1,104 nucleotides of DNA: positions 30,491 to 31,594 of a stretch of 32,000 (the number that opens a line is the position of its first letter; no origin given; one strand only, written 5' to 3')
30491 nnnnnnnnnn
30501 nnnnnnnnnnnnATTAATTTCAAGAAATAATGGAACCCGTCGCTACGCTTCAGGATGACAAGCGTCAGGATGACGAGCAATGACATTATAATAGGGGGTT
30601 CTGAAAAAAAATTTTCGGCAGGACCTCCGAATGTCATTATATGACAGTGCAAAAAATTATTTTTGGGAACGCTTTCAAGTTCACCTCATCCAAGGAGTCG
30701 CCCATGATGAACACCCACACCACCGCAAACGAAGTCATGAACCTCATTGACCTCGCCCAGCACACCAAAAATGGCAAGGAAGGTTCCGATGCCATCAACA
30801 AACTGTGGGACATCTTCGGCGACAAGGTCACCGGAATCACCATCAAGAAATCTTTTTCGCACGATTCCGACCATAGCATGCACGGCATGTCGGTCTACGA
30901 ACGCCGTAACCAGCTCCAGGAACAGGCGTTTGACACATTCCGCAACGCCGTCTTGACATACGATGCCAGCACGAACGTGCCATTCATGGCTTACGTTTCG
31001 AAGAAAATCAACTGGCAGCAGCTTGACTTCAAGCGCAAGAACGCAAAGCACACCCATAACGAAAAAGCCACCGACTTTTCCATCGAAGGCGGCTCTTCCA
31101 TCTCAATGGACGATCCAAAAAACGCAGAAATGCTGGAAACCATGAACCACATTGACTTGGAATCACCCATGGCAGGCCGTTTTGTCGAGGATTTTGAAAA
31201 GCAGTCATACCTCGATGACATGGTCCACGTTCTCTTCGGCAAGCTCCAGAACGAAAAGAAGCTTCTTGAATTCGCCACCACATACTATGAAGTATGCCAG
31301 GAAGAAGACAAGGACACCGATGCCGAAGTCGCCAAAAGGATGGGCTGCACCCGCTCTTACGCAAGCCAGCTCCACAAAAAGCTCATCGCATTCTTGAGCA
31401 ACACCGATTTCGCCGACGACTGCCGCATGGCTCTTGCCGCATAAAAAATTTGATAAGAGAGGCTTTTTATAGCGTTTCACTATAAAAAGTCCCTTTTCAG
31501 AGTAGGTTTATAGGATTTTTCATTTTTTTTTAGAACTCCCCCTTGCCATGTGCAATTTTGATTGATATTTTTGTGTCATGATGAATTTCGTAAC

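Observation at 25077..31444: Kinase - TerY-like vWA - PP2C triad coupled to a 770-aa membrane ankyrin-repeat protein, facing a divergent orphan sigma factor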

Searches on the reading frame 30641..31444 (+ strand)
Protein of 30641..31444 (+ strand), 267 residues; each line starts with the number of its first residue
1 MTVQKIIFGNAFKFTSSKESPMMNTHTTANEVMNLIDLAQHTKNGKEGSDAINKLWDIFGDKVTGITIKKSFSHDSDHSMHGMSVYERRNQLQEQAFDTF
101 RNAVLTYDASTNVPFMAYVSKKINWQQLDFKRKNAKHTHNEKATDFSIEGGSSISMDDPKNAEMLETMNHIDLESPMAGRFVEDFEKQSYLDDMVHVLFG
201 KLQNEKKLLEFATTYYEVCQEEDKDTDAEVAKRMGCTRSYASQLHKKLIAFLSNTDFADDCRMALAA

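Call 3: search_protein_families(library=pfam, proteins=[window:30641-31444:+], max_evalue=0.01)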
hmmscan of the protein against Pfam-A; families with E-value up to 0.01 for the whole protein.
window:30641-31444:+ (267 aa): 0 families

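Call 4: search_protein_families(library=padloc, proteins=[window:30641-31444:+], max_evalue=0.01)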
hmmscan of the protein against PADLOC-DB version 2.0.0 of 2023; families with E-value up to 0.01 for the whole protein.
window:30641-31444:+ (267 aa): 0 families

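Call 5: search_protein_families(library=ncbifam, proteins=[window:30641-31444:+], max_evalue=0.01)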
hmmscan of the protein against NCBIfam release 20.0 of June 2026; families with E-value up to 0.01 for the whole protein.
window:30641-31444:+ (267 aa): 8 families
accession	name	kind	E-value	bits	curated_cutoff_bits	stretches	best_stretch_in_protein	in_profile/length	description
NF006158.0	PRK08301.1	equivalog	5.5e-06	26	339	1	102-252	99-233/241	RNA polymerase sporulation sigma factor SigE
TIGR02835.1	spore_sigmaE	equivalog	0.0003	20.3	348.6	1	102-252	92-226/234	RNA polymerase sporulation sigma factor SigE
TIGR02846.1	spore_sigmaK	equivalog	0.0017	18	298.65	1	171-252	145-222/227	RNA polymerase sporulation sigma factor SigK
TIGR02937.1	sigma70-ECF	superfamily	0.0019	17.9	42.9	1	102-253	34-162/165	sigma-70 family RNA polymerase sigma factor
NF004471.0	PRK05803.1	subfamily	0.0022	17.2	252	1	188-252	167-224/235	RNA polymerase sporulation sigma factor SigK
NF006175.0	PRK08311.2-3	subfamily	0.003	17.1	244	1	99-146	59-106/244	RNA polymerase sigma factor SigI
TIGR02479.1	FliA_WhiG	subfamily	0.0051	16.6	189.6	0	99-141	36-78/224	FliA/WhiG family RNA polymerase sigma factor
NF006176.0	PRK08311.2-4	equivalog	0.0072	15.7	260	0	99-174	64-138/249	RNA polymerase sigma factor SigI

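Call 58: search_solved_structures(query=A6, max_evalue=1, show_alignments=2)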
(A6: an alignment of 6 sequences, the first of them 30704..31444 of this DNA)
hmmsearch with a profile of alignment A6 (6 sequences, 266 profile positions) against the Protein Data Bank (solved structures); distinct sequences matched with E-value up to 1: 6.
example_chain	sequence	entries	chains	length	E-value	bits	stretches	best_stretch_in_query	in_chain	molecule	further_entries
1l0o_C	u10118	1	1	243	0.037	16.5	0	220-249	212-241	sigma factor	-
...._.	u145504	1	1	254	0.057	15.9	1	90-136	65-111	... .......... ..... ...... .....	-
7lq4_A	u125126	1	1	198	0.096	15.1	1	87-131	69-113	WhiG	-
2b6c_A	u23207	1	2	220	0.1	15.1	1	91-131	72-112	hypothetical protein EF3068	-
9eho_X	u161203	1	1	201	0.23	13.9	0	9-66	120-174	Large ribosomal subunit protein uL23 N-terminal domain-containing protein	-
2h09_A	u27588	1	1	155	0.41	13.1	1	190-248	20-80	Transcriptional regulator mntR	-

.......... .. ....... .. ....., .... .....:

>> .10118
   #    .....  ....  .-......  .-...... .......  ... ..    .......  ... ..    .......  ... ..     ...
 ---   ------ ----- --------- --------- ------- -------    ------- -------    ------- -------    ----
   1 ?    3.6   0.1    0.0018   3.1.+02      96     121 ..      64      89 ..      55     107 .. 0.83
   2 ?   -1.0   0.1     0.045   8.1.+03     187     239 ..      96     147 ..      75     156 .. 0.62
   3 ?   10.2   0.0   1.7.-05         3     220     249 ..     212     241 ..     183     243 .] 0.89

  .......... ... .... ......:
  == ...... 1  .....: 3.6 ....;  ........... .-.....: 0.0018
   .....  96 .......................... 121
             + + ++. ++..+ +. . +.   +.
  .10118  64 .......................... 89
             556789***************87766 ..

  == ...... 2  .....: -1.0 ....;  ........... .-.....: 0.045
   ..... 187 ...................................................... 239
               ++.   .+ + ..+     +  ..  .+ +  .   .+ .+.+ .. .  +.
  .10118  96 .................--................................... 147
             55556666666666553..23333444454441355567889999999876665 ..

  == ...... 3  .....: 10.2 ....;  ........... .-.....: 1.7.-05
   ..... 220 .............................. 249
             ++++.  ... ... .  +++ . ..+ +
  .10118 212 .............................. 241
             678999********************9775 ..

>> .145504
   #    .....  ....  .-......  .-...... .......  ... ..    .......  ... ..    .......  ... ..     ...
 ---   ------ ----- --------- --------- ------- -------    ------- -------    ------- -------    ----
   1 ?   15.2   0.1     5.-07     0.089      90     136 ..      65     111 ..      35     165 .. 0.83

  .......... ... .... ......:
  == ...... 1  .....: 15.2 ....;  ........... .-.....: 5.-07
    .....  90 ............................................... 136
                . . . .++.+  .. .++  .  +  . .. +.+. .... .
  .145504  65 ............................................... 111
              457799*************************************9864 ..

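Call 80: search_protein_families(library=pfam, proteins=[window:30704-31444:+], max_evalue=10)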
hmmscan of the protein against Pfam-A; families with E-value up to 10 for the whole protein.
window:30704-31444:+ (246 aa): 4 families
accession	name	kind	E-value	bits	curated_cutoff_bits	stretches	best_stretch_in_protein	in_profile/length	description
PF04545.22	Sigma70_r4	-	0.034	14.1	24.1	1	205-226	22-43/50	Sigma-70, region 4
PF05224.17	NDT80_PhoG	-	0.13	12.9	27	1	12-121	60-134/180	NDT80 / PhoG like DNA-binding family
PF13384.12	HTH_23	-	0.15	12.4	24.6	1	202-225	16-39/50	Homeodomain-like domain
PF08059.18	SEP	-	0.18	12.9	27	1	125-148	8-31/75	SEP domain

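Call 89: find_related_loci(query=window:30704-31444:+, collection=metagenome_contigs, flank=8000)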
Query window:30704-31444:+ (246 aa) in metagenome_contigs; peptide patterns used: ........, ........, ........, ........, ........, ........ (x = any residue, [..] = any of these).
75 stretches matched a pattern; 2 encode a relative of the query (tblastn E <= 1e-3); 2 distinct loci.
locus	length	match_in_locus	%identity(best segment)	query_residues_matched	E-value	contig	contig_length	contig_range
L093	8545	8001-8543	99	1-181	2e-124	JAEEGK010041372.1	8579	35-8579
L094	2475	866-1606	64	1-246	9e-115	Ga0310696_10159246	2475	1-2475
